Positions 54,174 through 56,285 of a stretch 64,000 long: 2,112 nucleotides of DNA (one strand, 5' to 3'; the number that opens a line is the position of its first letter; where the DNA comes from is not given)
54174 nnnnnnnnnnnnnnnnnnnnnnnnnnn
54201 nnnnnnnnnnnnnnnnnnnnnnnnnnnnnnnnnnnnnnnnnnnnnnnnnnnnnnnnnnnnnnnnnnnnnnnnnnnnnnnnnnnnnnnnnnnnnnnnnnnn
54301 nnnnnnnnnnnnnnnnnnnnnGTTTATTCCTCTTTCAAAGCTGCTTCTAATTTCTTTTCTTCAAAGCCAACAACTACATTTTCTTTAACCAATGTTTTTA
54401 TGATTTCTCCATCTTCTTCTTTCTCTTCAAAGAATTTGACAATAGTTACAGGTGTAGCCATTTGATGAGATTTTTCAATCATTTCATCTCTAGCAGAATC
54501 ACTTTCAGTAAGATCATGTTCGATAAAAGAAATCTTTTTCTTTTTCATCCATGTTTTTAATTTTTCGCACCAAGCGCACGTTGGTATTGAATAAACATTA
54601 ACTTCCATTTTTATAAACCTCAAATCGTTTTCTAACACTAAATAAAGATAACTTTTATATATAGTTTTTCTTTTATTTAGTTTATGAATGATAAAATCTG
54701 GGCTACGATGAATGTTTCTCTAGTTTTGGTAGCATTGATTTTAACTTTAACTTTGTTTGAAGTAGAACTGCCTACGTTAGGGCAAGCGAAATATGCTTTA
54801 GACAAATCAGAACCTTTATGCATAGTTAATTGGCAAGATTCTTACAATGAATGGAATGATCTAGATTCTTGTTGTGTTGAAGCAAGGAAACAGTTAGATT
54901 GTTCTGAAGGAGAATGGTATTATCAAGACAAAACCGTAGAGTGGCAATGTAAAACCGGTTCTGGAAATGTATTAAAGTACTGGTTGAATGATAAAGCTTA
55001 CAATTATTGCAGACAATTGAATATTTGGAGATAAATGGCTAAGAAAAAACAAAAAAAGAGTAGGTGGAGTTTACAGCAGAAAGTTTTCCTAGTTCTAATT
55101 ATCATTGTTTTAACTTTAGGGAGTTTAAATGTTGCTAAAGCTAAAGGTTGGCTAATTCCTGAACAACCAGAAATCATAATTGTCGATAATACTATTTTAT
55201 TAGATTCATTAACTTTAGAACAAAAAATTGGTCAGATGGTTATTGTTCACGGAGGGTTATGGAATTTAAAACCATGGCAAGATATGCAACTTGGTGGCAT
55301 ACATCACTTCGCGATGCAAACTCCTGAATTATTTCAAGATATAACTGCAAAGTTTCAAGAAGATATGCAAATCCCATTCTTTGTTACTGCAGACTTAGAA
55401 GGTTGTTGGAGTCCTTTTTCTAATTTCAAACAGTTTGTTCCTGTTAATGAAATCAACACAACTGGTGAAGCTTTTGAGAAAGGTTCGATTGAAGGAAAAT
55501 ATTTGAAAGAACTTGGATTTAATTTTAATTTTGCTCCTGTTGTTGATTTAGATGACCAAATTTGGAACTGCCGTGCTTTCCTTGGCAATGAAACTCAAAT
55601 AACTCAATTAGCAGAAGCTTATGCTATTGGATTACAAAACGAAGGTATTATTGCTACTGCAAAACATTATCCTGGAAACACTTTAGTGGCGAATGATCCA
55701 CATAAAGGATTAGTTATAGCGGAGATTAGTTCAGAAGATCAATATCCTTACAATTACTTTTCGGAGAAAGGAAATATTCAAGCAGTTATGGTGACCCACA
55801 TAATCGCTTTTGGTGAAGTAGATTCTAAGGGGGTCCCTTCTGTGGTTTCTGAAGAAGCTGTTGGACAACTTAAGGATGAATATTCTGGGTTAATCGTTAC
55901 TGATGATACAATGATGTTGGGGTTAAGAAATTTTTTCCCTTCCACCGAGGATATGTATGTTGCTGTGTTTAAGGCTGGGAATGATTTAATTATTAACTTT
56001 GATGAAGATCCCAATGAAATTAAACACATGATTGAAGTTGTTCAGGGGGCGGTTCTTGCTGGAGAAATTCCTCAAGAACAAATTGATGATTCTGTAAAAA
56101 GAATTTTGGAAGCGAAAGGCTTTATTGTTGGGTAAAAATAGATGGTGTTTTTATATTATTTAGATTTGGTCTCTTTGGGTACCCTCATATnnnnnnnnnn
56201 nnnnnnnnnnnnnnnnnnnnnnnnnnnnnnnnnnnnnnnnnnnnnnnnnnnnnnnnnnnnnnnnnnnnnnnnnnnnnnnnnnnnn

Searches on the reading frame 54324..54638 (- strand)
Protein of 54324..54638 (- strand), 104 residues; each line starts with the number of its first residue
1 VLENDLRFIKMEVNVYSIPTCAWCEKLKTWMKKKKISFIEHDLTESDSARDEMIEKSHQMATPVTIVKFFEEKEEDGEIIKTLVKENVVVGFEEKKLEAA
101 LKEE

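Call 3: search_protein_families(library=pfam, proteins=[window:54324-54638:-], max_evalue=0.1)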
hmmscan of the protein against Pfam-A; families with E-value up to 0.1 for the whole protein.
window:54324-54638:- (104 aa): 3 families
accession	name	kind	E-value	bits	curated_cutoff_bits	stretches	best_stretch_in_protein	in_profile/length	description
PF00462.30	Glutaredoxin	-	3.1e-12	47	22.9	1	13-67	1-55/60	Glutaredoxin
PF13417.12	GST_N_3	-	0.028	15.2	22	1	16-64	2-49/75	Glutathione S-transferase, N-terminal domain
PF05768.20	Glrx-like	-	0.048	14.4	26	1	13-77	2-60/77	Glutaredoxin-like domain (DUF836)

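Call 72: search_protein_families(library=ncbifam, proteins=[window:54324-54638:-], max_evalue=0.0001)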
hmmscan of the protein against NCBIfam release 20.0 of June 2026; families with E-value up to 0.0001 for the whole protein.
window:54324-54638:- (104 aa): 9 families
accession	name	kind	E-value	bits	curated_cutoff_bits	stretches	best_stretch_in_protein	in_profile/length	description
TIGR02196.1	GlrX_YruB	hypoth_equivalog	2.1e-17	63.4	88.55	1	13-102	2-74/74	glutaredoxin-like protein, YruB-family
NF041212.1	Uxx_star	subfamily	8.4e-10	38.8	66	1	13-66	1-55/70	Uxx-star family glutaredoxin-like (seleno)protein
TIGR02181.1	GRX_bact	equivalog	1.1e-08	35.2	90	1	13-63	1-52/80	glutaredoxin 3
NF007923.0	PRK10638.1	equivalog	2.2e-07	30.8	129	1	12-64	3-55/83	glutaredoxin 3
NF002459.0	PRK01655.1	subfamily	8.9e-07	29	123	1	13-55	2-44/132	transcriptional regulator Spx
TIGR02194.1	GlrX_NrdH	subfamily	1.3e-06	28.5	85.75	1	13-65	1-52/72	glutaredoxin-like protein NrdH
TIGR01617.1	arsC_related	subfamily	1.6e-06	28.3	75.05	1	14-53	2-41/117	Spx/MgsR family RNA polymerase-binding regulatory protein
NF009885.0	PRK13344.1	equivalog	2.6e-06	27.3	152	1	13-56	2-45/132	transcriptional regulator Spx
NF041211.1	gluta_UXX_star_2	equivalog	3.1e-05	23.9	100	1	15-64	3-53/71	UXX-star (seleno)protein family 2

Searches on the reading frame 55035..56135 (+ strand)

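Call 3: search_protein_families(library=pfam, proteins=[window:55035-56135:+], max_evalue=0.1)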
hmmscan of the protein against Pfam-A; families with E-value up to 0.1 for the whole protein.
window:55035-56135:+ (366 aa): 1 family
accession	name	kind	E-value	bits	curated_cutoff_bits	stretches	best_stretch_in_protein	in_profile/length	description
PF00933.27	Glyco_hydro_3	-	7.8e-34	118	27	1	60-359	1-315/316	Glycosyl hydrolase family 3 N terminal domain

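Call 72: search_protein_families(library=ncbifam, proteins=[window:55035-56135:+], max_evalue=0.0001)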
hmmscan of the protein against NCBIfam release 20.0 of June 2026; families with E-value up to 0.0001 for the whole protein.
window:55035-56135:+ (366 aa): 3 families
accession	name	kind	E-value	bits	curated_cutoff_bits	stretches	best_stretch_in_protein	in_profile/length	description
NF003740.0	PRK05337.1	equivalog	1.8e-22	79.9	207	1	131-323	85-282/340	beta-N-acetylhexosaminidase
NF052331.1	Bet13-16Glucosase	equivalog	4e-10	38.5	1330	1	55-361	19-330/750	exo-beta-d-1,3/1,6-glucosidase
NF052329.1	XyloArabinsidase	equivalog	2.7e-07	29.1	1050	1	150-361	130-341/750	beta-xylosidase/alpha-l-arabinosidase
